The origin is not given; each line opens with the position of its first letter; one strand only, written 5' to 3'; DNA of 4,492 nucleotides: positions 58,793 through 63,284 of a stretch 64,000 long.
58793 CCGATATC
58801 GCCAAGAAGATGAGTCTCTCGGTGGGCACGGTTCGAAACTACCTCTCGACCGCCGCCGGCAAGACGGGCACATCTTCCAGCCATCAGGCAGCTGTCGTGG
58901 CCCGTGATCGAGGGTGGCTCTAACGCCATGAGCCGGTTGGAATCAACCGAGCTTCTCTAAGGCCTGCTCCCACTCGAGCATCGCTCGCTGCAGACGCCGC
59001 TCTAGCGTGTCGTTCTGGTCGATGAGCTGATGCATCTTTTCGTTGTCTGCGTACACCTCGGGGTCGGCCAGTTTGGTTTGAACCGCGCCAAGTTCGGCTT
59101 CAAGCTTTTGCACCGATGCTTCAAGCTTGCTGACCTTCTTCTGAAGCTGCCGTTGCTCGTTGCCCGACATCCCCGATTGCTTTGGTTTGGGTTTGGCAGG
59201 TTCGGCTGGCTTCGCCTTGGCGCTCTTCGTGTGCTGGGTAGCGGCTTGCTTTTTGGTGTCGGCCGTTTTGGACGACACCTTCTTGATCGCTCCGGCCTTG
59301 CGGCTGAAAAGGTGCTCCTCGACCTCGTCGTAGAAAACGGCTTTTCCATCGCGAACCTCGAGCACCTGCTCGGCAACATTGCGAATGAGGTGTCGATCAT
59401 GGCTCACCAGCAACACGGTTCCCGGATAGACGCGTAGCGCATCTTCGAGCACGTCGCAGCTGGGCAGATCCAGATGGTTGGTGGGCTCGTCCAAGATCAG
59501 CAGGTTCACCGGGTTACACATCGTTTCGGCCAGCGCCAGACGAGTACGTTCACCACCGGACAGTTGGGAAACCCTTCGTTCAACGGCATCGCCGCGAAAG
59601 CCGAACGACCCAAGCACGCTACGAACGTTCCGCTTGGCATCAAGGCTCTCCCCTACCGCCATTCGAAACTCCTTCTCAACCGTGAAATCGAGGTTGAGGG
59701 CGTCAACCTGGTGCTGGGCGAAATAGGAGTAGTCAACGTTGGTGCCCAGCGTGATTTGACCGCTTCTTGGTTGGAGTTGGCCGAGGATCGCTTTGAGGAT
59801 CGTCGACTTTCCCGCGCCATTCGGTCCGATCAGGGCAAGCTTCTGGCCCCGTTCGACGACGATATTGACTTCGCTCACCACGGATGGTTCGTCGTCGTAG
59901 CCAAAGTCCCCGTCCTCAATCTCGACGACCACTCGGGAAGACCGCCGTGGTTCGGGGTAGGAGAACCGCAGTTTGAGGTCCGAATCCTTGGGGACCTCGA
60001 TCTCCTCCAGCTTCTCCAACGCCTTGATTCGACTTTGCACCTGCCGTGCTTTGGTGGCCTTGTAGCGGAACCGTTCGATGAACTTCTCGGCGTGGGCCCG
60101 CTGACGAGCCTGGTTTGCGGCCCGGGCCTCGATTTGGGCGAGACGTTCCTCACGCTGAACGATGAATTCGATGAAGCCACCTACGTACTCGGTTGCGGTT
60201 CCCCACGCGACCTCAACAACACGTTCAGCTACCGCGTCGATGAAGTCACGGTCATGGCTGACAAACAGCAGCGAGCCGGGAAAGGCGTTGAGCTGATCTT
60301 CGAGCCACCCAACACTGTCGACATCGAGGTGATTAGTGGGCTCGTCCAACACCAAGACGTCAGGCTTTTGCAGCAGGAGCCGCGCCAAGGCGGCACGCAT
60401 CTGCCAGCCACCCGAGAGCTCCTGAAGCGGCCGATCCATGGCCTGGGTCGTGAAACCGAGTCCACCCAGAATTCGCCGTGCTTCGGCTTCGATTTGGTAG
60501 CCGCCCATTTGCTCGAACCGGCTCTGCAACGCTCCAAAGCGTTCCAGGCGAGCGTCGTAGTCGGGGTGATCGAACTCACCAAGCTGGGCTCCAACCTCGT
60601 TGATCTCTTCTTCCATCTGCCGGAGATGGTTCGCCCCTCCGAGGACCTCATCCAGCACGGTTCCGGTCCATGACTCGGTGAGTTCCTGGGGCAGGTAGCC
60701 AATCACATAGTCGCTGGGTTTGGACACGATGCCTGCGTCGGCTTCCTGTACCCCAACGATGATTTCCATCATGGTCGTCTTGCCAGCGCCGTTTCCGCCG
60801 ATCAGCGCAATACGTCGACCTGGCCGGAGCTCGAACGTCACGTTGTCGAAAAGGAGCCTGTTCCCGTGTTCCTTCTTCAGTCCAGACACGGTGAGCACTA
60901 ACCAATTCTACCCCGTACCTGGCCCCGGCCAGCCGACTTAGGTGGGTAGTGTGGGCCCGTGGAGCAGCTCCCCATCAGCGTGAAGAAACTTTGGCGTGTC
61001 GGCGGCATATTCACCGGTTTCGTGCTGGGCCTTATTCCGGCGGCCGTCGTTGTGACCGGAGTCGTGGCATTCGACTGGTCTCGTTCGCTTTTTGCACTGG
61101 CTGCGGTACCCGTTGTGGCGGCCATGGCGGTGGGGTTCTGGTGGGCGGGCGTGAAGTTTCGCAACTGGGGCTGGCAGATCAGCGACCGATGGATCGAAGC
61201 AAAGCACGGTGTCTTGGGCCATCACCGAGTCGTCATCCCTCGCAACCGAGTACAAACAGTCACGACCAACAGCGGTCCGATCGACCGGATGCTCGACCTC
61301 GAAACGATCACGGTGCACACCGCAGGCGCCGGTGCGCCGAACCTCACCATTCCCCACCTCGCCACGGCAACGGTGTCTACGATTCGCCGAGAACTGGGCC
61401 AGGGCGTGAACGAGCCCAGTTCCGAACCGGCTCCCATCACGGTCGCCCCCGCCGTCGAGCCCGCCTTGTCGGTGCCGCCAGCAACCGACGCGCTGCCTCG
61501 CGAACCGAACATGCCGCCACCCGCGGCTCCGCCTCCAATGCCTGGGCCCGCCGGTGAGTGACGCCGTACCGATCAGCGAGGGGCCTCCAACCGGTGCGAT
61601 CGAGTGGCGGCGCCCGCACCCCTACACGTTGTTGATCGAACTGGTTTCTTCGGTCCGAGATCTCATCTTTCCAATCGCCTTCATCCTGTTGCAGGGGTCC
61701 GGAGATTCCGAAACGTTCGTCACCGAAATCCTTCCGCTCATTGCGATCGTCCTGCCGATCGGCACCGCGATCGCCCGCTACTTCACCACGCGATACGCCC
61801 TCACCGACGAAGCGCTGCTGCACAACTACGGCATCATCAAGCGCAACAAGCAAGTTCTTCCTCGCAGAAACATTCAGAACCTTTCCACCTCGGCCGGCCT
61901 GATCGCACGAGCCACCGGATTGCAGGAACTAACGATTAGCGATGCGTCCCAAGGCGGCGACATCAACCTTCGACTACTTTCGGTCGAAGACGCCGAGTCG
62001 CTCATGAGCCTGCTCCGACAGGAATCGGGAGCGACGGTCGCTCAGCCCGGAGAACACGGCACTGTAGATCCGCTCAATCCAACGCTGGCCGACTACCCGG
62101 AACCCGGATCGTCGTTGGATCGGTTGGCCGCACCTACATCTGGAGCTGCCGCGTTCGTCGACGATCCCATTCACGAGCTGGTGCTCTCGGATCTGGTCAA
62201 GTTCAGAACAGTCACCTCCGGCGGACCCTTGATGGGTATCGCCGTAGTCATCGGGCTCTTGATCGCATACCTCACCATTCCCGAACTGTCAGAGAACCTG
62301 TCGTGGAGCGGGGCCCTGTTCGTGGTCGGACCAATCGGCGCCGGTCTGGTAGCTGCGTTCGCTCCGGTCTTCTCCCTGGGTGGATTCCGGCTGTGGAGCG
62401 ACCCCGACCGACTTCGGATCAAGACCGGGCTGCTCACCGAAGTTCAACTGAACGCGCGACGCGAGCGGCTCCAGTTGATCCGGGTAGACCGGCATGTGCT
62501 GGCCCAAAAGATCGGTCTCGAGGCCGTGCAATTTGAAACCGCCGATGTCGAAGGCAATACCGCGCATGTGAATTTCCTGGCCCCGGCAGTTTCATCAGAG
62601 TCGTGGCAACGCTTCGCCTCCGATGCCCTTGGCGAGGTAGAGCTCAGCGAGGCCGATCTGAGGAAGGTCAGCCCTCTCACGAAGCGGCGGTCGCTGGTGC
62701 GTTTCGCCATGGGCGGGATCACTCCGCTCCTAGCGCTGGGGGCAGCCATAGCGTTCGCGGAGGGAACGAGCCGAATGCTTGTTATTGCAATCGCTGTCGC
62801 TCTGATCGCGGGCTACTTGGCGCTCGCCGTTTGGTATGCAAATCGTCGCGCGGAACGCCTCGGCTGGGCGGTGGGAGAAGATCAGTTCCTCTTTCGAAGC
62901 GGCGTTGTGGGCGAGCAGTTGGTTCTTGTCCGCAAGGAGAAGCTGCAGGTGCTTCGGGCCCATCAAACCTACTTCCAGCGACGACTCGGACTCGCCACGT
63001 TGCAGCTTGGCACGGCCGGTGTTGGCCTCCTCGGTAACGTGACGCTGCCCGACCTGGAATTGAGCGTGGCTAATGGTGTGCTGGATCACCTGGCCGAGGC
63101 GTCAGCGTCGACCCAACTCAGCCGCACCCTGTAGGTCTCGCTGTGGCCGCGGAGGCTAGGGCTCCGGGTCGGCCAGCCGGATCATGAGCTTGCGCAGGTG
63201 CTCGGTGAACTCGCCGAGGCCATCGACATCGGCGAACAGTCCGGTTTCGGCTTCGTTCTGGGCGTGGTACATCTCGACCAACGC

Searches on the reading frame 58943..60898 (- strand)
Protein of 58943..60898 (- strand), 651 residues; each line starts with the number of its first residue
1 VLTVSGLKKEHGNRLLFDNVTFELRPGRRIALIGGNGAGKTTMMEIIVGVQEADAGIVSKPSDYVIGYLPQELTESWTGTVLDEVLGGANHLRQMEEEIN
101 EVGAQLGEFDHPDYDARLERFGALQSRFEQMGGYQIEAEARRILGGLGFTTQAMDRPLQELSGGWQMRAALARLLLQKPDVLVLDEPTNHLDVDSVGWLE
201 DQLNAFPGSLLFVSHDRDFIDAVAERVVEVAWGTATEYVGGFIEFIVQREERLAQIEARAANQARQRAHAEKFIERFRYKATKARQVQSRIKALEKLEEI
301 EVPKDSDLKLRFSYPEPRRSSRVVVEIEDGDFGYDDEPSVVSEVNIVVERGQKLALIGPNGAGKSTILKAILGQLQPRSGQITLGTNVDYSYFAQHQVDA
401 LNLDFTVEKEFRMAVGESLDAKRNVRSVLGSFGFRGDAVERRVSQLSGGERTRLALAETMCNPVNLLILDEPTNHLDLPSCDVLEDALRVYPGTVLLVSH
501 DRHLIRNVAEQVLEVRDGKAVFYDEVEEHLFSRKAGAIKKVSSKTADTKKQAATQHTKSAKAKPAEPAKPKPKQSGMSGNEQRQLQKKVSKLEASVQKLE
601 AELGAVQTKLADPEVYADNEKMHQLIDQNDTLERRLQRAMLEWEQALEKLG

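Call 67: search_protein_families(library=pfam, proteins=[window:58943-60898:-], max_evalue=0.00001)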
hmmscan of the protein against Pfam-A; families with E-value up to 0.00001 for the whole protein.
window:58943-60898:- (651 aa): 12 families
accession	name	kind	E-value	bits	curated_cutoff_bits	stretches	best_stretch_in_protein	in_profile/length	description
PF00005.33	ABC_tran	-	7.9e-55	185.7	25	2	342-474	2-137/137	ABC transporter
PF12848.13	ABC_tran_Xtn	-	1.9e-24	86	25.9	1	228-312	1-85/85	ABC transporter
PF13304.12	AAA_21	-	4.3e-13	50.4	27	0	355-372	3-20/304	AAA domain, putative AbiEii toxin, Type IV TA system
PF16326.10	ABC_tran_CTD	-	7.9e-11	42.5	32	1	582-645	3-66/69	ABC transporter C-terminal domain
PF02463.25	SMC_N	-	1.6e-10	41.2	40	0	354-373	27-49/220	RecF/RecN/SMC N terminal domain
PF13555.12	AAA_29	-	1.3e-09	38.1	27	0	348-379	19-50/61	P-loop containing region of AAA domain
PF13401.12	AAA_22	-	4.2e-07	30.8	27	0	354-471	8-92/130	AAA domain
PF13476.12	AAA_23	-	8.1e-07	30.3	27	0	356-372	24-40/201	AAA domain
PF13175.12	AAA_15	-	1.3e-06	28.8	32.1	0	355-411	27-83/374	AAA ATPase domain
PF13604.12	AAA_30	-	2.1e-06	28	27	0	351-396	18-47/191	AAA domain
PF13191.12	AAA_16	-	5.4e-06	27.4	32.6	0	353-413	26-85/167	AAA ATPase domain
PF03193.22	RsgA_GTPase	-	6.8e-06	26.4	30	0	350-382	106-137/174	RsgA GTPase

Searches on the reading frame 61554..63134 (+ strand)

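Call 67: search_protein_families(library=pfam, proteins=[window:61554-63134:+], max_evalue=0.00001)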
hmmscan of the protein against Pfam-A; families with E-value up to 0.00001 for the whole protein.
window:61554-63134:+ (526 aa): 1 family
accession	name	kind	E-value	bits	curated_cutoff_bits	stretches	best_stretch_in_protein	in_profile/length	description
PF03703.20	bPH_2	-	1e-35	122.2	22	2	76-151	1-75/78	Bacterial PH domain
